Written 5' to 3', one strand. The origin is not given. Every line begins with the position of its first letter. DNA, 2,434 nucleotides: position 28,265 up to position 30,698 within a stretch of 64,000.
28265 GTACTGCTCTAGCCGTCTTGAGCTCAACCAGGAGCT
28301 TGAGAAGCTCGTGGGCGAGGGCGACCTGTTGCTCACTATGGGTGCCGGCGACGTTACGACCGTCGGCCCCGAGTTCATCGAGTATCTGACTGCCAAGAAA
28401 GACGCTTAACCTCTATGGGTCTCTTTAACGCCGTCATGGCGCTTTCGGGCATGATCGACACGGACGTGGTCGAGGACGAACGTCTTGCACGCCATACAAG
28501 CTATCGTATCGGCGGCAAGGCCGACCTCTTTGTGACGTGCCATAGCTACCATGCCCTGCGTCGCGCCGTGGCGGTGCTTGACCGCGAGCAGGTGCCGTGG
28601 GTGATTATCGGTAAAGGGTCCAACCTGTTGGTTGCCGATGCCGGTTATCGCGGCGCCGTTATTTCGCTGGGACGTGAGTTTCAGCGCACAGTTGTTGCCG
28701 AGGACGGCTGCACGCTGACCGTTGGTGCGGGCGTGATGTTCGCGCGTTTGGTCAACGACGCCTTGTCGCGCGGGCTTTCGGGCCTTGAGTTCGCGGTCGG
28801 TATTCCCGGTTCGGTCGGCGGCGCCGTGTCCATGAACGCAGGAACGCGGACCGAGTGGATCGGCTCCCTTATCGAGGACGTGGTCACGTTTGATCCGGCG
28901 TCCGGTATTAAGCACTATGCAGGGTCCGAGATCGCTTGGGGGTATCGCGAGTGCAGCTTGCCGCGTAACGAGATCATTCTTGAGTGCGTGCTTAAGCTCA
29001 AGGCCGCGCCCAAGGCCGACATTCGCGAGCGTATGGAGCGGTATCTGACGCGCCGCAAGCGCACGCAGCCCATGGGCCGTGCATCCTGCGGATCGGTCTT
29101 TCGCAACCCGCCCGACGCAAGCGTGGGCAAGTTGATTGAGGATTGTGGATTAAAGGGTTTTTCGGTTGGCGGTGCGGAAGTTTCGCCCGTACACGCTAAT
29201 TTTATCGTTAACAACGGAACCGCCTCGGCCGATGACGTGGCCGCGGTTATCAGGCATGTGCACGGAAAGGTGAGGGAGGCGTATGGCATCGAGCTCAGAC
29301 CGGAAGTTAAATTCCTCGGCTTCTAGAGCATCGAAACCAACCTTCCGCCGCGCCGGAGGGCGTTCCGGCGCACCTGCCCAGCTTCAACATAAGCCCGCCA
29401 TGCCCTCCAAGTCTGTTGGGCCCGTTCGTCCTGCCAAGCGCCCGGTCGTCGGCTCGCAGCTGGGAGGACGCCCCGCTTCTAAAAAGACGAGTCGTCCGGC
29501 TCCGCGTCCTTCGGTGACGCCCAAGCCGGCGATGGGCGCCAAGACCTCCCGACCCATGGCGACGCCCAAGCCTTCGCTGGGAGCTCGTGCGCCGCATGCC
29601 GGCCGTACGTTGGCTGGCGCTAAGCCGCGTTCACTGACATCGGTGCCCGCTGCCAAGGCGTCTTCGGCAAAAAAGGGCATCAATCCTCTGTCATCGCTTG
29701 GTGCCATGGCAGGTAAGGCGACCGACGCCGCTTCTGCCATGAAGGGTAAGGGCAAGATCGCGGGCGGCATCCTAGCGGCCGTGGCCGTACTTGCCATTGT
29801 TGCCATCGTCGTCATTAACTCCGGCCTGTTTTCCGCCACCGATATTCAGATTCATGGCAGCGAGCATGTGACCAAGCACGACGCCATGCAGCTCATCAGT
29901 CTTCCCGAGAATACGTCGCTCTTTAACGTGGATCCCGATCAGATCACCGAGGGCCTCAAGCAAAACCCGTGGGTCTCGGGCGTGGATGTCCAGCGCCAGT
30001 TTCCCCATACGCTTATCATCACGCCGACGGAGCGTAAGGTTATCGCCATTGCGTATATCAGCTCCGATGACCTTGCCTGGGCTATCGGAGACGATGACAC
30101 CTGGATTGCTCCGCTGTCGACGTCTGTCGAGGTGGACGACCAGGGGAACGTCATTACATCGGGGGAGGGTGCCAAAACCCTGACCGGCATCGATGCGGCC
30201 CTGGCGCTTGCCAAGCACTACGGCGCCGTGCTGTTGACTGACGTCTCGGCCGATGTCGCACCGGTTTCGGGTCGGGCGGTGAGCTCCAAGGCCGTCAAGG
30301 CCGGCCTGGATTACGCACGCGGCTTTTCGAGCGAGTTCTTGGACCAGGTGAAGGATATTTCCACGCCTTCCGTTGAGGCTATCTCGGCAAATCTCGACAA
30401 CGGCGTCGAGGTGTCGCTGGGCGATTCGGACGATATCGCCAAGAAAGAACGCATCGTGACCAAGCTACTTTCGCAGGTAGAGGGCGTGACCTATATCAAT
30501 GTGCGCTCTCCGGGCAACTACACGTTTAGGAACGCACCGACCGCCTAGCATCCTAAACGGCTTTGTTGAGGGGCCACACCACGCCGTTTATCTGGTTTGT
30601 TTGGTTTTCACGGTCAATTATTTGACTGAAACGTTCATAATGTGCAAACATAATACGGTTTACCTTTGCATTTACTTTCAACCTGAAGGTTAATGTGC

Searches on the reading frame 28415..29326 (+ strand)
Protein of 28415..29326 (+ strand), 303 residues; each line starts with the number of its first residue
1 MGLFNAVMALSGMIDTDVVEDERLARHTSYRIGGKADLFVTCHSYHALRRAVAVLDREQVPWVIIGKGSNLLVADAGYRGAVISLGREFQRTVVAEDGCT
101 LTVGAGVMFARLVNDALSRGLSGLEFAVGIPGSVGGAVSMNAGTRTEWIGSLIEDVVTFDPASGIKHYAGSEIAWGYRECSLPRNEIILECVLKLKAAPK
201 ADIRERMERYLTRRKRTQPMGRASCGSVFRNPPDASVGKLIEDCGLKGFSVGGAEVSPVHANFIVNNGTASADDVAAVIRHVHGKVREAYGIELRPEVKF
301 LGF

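Call 47: search_protein_families(library=pfam, proteins=[window:28415-29326:+])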
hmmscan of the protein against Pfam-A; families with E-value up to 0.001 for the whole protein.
window:28415-29326:+ (303 aa): 2 families
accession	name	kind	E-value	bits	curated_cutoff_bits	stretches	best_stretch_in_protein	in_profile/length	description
PF02873.21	MurB_C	-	6.7e-36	122.9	27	1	202-301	1-99/99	UDP-N-acetylenolpyruvoylglucosamine reductase, C-terminal domain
PF01565.28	FAD_binding_4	-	1.1e-19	70.9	26.4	1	37-156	2-123/139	FAD binding domain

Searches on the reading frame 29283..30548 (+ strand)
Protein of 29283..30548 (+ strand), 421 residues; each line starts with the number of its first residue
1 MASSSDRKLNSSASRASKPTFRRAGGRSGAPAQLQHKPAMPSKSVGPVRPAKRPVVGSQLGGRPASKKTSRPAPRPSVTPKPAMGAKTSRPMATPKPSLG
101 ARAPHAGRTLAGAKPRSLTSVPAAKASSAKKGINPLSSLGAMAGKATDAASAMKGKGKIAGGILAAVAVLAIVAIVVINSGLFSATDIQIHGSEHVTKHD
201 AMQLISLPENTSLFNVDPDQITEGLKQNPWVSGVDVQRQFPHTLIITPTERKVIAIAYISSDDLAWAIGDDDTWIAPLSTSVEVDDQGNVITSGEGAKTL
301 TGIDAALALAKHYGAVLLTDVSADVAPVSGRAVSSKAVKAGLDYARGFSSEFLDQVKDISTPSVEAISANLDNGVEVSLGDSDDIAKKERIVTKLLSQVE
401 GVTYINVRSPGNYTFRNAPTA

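Call 47: search_protein_families(library=pfam, proteins=[window:29283-30548:+])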
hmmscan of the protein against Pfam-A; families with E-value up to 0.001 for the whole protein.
window:29283-30548:+ (421 aa): 2 families
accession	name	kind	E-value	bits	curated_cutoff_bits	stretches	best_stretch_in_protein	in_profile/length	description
PF08478.15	POTRA_1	-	9.9e-15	55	23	1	184-251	2-69/69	POTRA domain, FtsQ-type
PF03799.20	FtsQ_DivIB_C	-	0.00038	21.7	21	1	281-408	9-114/114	Cell division protein FtsQ/DivIB, C-terminal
